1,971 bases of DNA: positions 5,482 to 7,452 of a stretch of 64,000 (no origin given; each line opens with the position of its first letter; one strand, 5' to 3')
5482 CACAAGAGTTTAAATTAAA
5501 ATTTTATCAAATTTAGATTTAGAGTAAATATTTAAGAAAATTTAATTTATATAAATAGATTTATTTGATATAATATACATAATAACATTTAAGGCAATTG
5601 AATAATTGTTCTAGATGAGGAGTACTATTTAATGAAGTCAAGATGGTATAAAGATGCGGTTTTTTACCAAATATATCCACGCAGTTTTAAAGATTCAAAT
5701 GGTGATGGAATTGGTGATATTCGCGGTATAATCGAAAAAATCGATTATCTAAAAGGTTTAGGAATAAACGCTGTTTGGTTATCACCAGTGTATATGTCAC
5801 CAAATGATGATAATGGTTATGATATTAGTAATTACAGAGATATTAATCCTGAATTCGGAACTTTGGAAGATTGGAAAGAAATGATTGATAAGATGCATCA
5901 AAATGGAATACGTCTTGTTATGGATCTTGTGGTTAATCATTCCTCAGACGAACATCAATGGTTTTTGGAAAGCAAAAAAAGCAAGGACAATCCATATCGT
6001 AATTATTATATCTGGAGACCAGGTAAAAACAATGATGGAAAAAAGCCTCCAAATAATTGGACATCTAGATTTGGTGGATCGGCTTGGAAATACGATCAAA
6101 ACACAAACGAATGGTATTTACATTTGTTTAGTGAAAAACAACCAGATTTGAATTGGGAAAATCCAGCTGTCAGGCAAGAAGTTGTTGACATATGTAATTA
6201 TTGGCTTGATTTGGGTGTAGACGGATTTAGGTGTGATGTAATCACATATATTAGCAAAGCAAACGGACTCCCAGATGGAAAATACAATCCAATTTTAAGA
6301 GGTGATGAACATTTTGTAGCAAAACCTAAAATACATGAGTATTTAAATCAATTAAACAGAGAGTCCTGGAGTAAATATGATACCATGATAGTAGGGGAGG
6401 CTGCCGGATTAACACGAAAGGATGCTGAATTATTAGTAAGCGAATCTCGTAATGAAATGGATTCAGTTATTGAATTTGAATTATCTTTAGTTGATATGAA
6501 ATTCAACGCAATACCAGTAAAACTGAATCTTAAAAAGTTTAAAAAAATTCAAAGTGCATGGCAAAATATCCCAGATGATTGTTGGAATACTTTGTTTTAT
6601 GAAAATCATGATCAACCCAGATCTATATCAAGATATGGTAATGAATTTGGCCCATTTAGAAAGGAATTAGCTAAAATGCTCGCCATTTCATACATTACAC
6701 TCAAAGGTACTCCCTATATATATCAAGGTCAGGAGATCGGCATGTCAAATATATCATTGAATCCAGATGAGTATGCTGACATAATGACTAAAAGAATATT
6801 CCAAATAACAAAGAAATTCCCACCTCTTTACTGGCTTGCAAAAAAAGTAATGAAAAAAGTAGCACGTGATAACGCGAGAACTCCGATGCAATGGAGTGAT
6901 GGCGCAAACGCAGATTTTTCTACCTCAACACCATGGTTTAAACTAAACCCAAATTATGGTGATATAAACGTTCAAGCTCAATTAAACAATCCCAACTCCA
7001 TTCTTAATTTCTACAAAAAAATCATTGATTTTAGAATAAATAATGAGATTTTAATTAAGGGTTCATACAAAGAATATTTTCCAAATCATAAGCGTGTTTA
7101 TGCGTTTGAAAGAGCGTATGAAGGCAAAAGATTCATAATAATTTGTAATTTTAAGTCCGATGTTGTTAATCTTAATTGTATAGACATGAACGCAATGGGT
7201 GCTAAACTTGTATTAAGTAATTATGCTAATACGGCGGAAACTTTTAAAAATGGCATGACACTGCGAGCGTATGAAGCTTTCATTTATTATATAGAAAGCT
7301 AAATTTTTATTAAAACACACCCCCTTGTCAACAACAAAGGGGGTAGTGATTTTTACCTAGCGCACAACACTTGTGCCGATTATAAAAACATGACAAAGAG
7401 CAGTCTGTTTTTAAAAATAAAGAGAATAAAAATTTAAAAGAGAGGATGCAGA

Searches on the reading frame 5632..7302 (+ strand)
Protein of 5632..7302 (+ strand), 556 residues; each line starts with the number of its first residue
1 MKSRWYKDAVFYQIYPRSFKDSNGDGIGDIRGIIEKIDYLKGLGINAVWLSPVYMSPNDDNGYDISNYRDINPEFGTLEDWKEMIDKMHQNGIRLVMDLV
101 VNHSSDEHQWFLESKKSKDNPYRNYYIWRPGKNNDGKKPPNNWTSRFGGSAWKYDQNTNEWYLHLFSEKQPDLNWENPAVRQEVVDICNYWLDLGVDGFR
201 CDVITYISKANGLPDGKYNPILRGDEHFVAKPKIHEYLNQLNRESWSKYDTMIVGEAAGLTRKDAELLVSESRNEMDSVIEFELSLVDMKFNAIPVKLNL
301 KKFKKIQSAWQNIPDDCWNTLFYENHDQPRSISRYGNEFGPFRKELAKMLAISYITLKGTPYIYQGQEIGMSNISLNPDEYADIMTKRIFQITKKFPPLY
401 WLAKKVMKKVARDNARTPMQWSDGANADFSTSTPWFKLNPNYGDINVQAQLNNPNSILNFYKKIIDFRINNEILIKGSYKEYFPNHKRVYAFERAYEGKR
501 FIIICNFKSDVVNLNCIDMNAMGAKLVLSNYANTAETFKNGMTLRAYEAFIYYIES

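Call 105: find_encoding_contigs(protein=window:5632-7302:+, flank=10000, max_places=2)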
Protein window:5632-7302:+ (556 aa): 1 contig read that carries it; 1 place shown.
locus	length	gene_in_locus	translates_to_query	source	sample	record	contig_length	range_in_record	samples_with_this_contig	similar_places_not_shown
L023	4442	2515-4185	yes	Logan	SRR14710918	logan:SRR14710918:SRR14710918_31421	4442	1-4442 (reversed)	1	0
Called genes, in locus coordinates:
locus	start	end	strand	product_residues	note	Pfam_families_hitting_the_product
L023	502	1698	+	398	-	-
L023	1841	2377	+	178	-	PF06177:QueT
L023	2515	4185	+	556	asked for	PF00128:Alpha-amylase, PF16657:Malt_amylase_C (weak)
